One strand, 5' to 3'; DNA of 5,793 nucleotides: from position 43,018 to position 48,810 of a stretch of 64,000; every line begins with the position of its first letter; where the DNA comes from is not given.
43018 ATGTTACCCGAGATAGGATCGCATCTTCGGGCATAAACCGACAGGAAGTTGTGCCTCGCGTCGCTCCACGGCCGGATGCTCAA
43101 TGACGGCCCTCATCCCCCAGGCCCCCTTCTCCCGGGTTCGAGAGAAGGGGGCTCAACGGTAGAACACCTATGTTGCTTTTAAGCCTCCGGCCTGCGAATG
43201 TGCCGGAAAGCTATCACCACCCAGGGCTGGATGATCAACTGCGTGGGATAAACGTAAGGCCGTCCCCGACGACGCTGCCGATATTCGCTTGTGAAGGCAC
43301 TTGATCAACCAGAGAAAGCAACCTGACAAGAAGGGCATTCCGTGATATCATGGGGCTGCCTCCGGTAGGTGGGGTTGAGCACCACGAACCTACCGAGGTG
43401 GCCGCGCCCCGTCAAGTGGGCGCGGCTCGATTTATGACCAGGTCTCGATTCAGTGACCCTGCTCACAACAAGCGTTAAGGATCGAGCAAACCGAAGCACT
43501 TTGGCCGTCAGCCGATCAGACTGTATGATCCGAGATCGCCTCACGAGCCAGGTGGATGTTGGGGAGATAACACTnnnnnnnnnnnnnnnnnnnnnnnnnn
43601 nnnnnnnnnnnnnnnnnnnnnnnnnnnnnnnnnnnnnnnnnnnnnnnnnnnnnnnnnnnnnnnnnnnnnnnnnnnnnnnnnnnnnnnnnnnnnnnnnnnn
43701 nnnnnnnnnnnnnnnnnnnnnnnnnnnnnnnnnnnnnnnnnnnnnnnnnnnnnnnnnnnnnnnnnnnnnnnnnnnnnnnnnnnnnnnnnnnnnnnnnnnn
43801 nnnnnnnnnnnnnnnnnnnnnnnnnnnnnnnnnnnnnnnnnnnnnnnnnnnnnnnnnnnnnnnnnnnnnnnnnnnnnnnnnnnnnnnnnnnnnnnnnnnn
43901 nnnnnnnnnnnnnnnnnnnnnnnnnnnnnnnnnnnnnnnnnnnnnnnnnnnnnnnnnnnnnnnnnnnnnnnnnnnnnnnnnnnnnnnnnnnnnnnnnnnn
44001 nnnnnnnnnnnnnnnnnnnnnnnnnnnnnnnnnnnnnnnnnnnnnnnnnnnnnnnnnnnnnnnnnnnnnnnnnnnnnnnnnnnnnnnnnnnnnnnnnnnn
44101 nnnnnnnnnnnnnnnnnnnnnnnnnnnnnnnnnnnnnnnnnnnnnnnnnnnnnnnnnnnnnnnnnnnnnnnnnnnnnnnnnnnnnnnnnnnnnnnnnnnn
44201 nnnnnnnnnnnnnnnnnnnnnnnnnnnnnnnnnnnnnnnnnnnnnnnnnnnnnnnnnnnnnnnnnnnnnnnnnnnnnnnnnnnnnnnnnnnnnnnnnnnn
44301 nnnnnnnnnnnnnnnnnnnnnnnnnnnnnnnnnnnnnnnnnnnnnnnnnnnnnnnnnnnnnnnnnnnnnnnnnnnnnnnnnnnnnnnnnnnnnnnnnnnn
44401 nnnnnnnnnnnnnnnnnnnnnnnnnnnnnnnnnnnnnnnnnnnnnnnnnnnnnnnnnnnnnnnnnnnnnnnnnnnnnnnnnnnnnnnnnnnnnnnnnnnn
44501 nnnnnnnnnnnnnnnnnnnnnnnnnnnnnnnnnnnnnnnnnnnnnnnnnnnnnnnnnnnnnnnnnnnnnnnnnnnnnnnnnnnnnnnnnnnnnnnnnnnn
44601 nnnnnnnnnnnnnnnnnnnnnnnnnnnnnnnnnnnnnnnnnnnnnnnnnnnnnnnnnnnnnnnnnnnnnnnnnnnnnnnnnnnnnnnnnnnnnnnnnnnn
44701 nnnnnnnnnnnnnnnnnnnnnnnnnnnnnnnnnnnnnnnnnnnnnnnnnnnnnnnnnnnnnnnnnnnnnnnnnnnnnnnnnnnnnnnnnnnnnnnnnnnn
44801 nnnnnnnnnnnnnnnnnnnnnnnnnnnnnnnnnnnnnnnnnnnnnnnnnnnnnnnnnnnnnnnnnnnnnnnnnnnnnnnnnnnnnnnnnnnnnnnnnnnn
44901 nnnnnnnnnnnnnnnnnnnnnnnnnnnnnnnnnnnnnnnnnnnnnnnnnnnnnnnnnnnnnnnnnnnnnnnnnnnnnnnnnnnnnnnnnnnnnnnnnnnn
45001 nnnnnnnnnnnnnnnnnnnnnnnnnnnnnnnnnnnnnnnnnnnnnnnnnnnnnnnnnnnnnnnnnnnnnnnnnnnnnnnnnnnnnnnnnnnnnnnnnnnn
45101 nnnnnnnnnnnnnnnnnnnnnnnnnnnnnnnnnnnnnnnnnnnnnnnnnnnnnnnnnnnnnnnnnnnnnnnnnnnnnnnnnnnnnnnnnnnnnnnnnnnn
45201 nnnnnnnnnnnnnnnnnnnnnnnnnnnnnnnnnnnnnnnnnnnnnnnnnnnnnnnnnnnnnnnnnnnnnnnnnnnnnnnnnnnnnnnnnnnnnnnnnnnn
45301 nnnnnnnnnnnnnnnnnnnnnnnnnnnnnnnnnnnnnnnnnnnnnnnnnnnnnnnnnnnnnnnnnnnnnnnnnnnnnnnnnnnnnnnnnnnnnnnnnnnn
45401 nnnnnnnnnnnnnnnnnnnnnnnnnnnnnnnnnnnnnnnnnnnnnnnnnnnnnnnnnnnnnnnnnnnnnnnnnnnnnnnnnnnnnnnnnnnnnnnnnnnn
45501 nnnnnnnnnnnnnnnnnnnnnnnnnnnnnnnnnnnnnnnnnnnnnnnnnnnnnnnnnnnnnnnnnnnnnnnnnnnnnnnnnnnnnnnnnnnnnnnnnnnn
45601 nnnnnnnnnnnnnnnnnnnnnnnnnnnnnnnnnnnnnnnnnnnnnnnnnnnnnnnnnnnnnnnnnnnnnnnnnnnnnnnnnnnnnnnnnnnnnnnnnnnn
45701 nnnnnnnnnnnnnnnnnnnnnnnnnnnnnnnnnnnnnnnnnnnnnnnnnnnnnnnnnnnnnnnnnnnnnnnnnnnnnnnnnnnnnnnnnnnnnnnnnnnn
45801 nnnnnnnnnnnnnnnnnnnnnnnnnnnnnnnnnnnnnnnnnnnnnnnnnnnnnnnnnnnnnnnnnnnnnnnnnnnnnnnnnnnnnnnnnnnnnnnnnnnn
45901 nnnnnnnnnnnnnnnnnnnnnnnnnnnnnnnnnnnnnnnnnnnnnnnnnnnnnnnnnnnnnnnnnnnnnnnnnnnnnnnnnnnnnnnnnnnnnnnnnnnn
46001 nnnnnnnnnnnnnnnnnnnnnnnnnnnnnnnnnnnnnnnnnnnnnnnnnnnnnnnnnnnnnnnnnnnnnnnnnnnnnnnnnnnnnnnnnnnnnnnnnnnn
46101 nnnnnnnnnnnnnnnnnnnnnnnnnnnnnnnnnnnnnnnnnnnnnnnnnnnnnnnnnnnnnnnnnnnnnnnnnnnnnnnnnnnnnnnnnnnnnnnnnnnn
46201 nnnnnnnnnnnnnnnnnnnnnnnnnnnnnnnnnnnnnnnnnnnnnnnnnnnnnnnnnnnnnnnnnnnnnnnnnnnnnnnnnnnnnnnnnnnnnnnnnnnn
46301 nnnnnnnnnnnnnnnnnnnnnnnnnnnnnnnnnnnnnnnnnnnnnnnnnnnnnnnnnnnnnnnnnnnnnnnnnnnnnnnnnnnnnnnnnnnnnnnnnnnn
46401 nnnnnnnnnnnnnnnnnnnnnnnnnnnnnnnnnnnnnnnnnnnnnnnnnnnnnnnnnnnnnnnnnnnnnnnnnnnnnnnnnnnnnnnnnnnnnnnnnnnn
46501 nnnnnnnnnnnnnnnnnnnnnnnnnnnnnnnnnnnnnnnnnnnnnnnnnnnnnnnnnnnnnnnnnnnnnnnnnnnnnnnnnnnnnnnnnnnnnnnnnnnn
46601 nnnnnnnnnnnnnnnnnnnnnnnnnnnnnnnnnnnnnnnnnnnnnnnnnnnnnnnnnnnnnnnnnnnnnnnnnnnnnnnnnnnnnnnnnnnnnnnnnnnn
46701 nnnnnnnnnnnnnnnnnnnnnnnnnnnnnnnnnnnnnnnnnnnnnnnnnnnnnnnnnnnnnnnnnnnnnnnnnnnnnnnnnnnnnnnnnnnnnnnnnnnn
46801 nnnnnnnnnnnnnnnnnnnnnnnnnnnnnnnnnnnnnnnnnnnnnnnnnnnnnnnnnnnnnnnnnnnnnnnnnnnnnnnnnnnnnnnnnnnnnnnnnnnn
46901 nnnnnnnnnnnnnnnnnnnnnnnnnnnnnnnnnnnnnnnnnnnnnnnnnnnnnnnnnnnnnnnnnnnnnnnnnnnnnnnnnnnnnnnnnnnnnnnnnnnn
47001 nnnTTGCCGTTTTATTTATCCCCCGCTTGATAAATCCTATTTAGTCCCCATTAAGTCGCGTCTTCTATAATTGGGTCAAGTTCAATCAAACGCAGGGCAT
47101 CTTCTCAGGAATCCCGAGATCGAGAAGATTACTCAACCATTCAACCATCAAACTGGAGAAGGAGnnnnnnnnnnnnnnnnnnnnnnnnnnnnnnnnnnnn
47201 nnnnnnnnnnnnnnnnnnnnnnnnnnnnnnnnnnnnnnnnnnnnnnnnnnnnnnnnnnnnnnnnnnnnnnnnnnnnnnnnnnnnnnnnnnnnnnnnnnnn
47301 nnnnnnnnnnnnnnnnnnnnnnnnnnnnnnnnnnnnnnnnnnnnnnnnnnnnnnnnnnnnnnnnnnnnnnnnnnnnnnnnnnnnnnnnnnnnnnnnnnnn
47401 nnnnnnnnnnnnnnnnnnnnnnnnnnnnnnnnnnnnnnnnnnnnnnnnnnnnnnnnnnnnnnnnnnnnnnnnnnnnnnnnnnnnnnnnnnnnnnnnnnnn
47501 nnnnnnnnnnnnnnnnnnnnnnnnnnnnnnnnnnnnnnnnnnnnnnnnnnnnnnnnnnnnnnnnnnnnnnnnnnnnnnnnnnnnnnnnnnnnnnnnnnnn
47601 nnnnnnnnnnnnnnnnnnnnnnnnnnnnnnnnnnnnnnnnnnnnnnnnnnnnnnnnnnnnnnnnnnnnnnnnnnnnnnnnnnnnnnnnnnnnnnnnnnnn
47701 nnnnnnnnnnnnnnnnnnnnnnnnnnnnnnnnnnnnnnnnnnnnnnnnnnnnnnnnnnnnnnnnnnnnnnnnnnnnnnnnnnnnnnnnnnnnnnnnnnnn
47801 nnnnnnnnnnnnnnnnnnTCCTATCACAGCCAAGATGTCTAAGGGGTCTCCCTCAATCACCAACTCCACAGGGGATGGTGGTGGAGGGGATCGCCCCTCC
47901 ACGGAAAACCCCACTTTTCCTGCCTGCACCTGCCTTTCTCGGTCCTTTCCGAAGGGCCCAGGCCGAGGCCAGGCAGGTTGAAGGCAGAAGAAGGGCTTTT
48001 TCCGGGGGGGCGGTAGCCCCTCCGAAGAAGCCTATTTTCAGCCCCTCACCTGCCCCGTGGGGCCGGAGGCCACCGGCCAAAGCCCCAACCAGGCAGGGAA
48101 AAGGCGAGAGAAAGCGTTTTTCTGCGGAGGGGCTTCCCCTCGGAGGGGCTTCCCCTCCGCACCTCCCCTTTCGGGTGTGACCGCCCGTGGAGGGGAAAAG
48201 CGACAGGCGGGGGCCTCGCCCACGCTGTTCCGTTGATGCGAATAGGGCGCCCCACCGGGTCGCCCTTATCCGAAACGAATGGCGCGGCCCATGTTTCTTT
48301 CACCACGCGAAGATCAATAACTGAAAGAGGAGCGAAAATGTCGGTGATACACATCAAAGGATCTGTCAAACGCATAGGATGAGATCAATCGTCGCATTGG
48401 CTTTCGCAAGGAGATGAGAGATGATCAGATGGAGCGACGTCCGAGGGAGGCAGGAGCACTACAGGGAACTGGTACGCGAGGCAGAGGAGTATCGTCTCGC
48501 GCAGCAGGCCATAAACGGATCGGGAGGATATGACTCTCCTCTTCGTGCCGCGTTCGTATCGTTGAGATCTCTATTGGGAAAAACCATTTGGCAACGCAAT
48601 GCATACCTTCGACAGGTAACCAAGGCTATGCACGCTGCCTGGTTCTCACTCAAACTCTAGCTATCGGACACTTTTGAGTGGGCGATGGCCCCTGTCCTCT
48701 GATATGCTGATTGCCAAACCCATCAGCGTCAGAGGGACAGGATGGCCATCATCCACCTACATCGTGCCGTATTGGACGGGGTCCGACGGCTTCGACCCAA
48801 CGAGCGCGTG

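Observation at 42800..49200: Compositionally atypical (~52-55% GC vs ~65%) island carrying a SARP-STAND regulator, a DinB-like gene, a small ORF and an ISAs1 transposase remnant, bracketed by two copies of the multi-hairpin repeat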

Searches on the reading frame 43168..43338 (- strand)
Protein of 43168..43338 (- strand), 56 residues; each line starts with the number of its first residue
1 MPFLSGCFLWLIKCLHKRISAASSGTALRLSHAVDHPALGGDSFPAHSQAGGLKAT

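Call 35: search_protein_families(library=pfam, proteins=[window:43168-43338:-], max_evalue=0.01)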
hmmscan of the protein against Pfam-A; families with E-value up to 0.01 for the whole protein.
window:43168-43338:- (56 aa): 0 families

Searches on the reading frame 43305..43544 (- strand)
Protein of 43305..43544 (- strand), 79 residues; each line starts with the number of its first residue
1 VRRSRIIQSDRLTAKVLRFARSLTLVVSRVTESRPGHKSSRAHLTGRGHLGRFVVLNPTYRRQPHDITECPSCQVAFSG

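Call 35: search_protein_families(library=pfam, proteins=[window:43305-43544:-], max_evalue=0.01)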
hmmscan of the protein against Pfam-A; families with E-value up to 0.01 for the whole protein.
window:43305-43544:- (79 aa): 0 families

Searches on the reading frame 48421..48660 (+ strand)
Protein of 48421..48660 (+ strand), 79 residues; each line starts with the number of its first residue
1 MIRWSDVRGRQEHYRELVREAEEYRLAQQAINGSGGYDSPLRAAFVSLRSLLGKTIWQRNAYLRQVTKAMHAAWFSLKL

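Call 5: search_protein_families(library=pfam, proteins=[window:48421-48660:+], max_evalue=0.01)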
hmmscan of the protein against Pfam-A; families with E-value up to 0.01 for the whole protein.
window:48421-48660:+ (79 aa): 0 families

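Call 6: search_protein_families(library=ncbifam, proteins=[window:48421-48660:+], max_evalue=0.01)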
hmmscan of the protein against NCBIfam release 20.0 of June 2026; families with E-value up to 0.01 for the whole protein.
window:48421-48660:+ (79 aa): 0 families

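Call 34: search_protein_families(library=padloc, proteins=[window:48421-48660:+], max_evalue=0.01)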
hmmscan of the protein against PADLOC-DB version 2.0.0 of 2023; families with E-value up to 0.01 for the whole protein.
window:48421-48660:+ (79 aa): 0 families

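Call 86: search_protein_representatives(protein=window:48421-48660:+)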
Query: 79 residues. Proteins with E-value up to 0.001 (for the whole library): 3; up to 1e-10: 2; up to 1e-30: 1. The best 3 are listed.
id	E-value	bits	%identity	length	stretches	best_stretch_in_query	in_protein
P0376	3.4e-45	167.2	99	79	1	1-79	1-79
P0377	1.8e-14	69.8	34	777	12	15-56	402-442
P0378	7.3e-05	39.2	33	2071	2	17-46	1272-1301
